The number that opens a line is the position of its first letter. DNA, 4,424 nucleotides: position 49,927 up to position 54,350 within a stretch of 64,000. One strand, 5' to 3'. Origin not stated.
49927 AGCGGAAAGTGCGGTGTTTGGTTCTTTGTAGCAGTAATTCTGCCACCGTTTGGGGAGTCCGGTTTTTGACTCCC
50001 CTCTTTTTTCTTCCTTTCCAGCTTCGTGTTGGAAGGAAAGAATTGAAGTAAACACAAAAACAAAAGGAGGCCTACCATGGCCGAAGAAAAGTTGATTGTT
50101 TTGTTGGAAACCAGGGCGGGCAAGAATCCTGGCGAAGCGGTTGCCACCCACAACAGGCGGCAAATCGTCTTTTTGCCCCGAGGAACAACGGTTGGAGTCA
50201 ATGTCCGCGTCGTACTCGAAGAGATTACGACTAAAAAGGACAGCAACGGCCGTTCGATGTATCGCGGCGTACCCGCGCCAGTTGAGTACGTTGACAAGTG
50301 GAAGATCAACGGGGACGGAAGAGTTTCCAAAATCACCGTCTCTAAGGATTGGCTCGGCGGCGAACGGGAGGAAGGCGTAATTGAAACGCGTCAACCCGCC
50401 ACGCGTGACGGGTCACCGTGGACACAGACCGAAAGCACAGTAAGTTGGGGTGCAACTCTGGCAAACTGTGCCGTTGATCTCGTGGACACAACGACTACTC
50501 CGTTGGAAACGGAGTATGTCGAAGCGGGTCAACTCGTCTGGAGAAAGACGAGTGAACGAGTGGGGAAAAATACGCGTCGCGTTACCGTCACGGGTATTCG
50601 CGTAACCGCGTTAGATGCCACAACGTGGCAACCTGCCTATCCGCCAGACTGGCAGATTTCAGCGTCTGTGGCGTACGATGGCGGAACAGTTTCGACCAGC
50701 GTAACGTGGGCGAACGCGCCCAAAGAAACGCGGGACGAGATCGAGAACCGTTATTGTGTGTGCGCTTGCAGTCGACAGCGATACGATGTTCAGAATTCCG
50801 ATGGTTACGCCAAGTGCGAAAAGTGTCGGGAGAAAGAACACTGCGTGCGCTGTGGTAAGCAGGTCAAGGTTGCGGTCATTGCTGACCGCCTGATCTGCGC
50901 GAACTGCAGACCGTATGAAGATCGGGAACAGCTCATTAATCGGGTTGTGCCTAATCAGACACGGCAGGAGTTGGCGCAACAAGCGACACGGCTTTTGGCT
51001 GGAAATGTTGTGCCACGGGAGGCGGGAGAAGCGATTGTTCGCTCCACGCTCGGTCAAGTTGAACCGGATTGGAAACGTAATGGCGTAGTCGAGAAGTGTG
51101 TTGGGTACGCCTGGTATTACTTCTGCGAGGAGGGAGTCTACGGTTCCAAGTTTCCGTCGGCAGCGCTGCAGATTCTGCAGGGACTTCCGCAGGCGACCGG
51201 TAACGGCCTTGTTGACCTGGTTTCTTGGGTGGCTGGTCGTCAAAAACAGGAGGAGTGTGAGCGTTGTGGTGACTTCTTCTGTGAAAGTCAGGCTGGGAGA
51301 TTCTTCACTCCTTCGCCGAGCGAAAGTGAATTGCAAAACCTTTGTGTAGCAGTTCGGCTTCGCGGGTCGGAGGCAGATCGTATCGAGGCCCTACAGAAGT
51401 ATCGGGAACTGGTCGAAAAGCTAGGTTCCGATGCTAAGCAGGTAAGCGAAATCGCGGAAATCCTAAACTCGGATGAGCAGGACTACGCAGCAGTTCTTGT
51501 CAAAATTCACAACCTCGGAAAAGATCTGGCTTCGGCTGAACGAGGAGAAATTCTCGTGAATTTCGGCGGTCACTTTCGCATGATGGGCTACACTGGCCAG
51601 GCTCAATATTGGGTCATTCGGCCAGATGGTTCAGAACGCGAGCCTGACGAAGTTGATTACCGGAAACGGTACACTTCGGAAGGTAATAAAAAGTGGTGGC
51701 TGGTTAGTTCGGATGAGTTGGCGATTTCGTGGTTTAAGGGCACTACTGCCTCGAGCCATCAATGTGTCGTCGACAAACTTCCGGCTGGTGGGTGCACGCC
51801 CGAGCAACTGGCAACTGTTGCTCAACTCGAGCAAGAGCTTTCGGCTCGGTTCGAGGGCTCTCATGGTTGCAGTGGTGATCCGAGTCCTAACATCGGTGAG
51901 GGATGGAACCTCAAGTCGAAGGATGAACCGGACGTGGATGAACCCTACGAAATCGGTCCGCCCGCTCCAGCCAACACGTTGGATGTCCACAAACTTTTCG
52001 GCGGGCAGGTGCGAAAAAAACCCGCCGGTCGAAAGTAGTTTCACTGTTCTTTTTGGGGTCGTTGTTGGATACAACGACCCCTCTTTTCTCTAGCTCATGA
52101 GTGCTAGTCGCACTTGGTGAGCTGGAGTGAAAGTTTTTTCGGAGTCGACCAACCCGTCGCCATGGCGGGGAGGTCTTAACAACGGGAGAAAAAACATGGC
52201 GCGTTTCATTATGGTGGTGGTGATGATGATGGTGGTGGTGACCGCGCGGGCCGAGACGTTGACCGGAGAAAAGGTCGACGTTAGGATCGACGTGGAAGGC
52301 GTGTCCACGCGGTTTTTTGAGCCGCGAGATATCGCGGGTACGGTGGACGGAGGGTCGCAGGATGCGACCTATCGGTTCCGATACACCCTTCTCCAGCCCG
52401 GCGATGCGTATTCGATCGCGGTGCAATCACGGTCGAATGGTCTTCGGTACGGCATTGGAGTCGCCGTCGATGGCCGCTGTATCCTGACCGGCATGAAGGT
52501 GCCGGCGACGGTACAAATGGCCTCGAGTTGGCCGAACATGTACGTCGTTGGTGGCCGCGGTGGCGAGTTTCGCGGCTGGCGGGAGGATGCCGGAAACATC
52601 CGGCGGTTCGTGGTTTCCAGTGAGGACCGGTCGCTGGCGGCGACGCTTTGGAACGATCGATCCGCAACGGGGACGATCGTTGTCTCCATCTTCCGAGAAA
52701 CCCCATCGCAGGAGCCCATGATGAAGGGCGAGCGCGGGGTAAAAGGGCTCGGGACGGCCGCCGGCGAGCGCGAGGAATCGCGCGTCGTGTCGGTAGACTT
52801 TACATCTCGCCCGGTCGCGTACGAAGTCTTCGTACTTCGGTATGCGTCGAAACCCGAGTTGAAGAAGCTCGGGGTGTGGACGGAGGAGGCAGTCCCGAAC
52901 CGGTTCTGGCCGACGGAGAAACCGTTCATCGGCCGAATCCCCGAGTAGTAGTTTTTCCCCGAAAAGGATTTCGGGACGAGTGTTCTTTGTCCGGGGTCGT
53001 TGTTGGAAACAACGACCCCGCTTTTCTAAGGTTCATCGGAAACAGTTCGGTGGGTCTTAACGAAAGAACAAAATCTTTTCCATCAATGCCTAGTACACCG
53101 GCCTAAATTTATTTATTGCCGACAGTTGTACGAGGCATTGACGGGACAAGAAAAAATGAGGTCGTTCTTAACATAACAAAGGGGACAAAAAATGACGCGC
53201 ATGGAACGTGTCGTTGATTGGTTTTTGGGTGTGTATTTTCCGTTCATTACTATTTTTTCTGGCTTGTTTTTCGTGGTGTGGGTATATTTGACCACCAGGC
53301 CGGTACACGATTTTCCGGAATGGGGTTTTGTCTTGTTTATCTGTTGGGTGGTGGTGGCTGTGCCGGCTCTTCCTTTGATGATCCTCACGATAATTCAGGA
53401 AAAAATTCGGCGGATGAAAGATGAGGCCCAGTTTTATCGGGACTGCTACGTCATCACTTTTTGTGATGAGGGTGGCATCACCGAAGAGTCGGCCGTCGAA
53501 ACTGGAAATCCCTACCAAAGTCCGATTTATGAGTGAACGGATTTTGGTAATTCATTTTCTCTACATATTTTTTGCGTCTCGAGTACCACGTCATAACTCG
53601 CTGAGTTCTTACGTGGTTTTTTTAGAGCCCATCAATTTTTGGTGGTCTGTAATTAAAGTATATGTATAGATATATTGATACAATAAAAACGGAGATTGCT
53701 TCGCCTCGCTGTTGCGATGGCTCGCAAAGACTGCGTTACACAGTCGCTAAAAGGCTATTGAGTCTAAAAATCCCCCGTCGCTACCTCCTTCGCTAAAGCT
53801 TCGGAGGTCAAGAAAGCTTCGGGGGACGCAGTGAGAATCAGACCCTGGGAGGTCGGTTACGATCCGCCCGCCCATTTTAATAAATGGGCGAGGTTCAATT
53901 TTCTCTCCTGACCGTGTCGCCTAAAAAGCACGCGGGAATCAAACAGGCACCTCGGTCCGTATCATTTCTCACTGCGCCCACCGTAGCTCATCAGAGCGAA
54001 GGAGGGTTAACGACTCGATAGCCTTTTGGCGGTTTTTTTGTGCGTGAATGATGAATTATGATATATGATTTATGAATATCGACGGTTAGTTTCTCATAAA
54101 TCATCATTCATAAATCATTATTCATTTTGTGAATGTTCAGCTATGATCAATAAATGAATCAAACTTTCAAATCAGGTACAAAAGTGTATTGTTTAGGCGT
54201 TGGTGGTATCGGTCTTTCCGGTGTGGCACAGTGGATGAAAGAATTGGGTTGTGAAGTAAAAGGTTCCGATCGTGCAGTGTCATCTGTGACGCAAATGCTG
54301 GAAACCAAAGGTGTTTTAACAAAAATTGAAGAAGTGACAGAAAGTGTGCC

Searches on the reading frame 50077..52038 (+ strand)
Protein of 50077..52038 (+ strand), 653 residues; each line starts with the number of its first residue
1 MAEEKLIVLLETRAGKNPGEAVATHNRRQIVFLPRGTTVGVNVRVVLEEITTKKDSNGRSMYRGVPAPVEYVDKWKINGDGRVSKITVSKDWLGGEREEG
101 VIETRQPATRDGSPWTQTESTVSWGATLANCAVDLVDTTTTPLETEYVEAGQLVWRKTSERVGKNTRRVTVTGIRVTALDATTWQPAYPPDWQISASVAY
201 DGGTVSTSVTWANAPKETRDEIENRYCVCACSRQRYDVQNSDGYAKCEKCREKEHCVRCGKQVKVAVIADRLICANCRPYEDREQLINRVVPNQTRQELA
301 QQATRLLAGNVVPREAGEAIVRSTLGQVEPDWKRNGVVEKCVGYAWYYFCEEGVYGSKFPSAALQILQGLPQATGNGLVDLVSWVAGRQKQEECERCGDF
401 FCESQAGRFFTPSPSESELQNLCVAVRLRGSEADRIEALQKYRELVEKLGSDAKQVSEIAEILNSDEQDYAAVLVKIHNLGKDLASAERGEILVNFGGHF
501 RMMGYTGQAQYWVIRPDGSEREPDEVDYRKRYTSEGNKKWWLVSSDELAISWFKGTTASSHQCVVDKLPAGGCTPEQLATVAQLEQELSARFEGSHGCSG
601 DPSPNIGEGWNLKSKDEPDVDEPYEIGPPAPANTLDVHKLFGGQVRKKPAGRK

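Call 3: search_protein_families(library=pfam, proteins=[window:50077-52038:+], max_evalue=1)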
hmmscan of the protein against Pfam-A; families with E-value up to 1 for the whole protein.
window:50077-52038:+ (653 aa): 3 families
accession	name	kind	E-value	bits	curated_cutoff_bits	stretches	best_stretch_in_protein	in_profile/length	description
PF02272.25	DHHA1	-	0.44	11.5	25.9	0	449-508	11-84/102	DHHA1 domain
PF01599.25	Ribosomal_S27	-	0.71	10.2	22.3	1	251-277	15-41/44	Ribosomal protein S27a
PF12019.13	GspH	-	0.77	10.7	21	0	18-58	60-97/108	Type II transport protein GspH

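Call 6: search_protein_families(library=ncbifam, proteins=[window:50077-52038:+], max_evalue=1)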
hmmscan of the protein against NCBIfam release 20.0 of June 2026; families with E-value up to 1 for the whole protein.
window:50077-52038:+ (653 aa): 2 families
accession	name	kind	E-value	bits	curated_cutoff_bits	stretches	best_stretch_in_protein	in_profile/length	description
NF003450.0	PRK05015.1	equivalog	0.15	10.7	437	1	157-234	39-112/429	aminopeptidase PepB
NF001669.0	PRK00432.1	equivalog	0.3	11.1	54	0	250-277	23-49/58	30S ribosomal protein S27ae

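Call 7: search_protein_families(library=padloc, proteins=[window:50077-52038:+], max_evalue=1)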
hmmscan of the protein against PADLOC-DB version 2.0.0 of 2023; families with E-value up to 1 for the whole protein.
window:50077-52038:+ (653 aa): 0 families

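Call 71: search_protein_families(library=phrogs, proteins=[window:50077-52038:+], max_evalue=0.1)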
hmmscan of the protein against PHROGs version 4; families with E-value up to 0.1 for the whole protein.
window:50077-52038:+ (653 aa): 2 families
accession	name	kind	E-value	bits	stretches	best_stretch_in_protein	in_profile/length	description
phrog_5516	-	unknown function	0.017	16.2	1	245-293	5-54/90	-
phrog_1882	-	unknown function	0.068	14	0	238-320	111-181/259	-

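Call 72: find_homologous_proteins(query=window:50077-52038:+, max_evalue=0.001)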
Query window:50077-52038:+ (653 aa): 44 proteins with E <= 0.001 among 8000 candidates.
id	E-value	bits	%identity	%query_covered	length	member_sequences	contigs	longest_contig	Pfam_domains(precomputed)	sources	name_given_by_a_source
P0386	0.0e+0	1514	100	100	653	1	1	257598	-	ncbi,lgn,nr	ncbi:MAG: hypothetical protein Q7S57_02900 [bacterium]|nr:hypothetical protein [bacterium]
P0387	0.0e+0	1165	77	99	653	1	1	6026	-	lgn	-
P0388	0.0e+0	1033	70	99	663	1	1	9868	-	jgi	-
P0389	6.9e-215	733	68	72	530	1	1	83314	-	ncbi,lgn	-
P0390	2.9e-194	665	60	77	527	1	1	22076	-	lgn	-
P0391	1.2e-178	614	51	94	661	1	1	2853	-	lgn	-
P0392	2.3e-172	593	47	94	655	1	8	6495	-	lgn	-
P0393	2.7e-162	560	46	90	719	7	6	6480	-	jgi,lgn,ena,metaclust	metaclust:\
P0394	8.7e-156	538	46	90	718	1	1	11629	-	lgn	-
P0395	7.4e-153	528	44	94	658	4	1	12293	-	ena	-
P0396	3.2e-152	526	43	98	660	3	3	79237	-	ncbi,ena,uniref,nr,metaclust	ncbi:MAG: hypothetical protein A2945_04275 [Candidatus Liptonbacteria bacterium RIFCSPLOWO2_01_FULL_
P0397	5.0e-151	522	42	98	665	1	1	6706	-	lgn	-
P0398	2.4e-150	520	46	91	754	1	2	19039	-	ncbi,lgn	-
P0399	2.5e-144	500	50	75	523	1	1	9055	-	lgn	-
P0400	1.6e-136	474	42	90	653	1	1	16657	-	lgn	-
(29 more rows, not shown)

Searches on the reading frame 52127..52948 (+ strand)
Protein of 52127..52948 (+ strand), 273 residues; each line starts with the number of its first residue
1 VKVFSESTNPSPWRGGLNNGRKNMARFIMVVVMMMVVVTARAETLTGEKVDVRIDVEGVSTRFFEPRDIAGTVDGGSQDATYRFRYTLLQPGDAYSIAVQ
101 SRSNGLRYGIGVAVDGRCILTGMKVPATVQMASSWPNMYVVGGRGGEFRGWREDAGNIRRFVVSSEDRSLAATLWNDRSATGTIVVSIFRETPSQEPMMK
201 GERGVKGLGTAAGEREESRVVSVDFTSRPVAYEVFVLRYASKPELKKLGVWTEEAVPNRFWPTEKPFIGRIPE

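Call 6: search_protein_families(library=ncbifam, proteins=[window:52127-52948:+], max_evalue=1)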
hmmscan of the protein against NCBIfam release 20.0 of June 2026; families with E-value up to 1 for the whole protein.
window:52127-52948:+ (273 aa): 1 family
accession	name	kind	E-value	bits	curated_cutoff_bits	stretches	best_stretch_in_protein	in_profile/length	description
TIGR02322.1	phosphon_PhnN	equivalog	0.12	12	156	1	92-125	61-93/179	phosphonate metabolism protein/1,5-bisphosphokinase (PRPP-forming) PhnN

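Call 7: search_protein_families(library=padloc, proteins=[window:52127-52948:+], max_evalue=1)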
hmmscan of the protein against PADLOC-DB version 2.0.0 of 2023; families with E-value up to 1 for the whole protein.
window:52127-52948:+ (273 aa): 0 families

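Call 71: search_protein_families(library=phrogs, proteins=[window:52196-52948:+], max_evalue=0.1)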
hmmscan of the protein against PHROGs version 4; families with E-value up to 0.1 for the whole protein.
window:52196-52948:+ (250 aa): 0 families

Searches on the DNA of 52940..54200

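Call 107: search_rna_families(source=window, start=52940, end=54200, threshold=evalue, max_evalue=1)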
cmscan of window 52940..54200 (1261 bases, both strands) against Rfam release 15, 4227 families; matches with E-value up to 1: 3.
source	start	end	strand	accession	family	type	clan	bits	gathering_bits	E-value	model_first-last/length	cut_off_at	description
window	53079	53147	-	RF03640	mir-3747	Gene; miRNA;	-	22.4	63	0.12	1-67/67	no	mir-3747 microRNA precursor family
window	53503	53688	+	RF01578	RUF1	Gene; sRNA;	-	18.9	70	0.75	1-264/264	no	Plasmodium RNA of unkown function RUF1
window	52940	53018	-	RF03083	cow-rumen-3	Gene; sRNA;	-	15.7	86.7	0.92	1-116/141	3'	cow-rumen-3 RNA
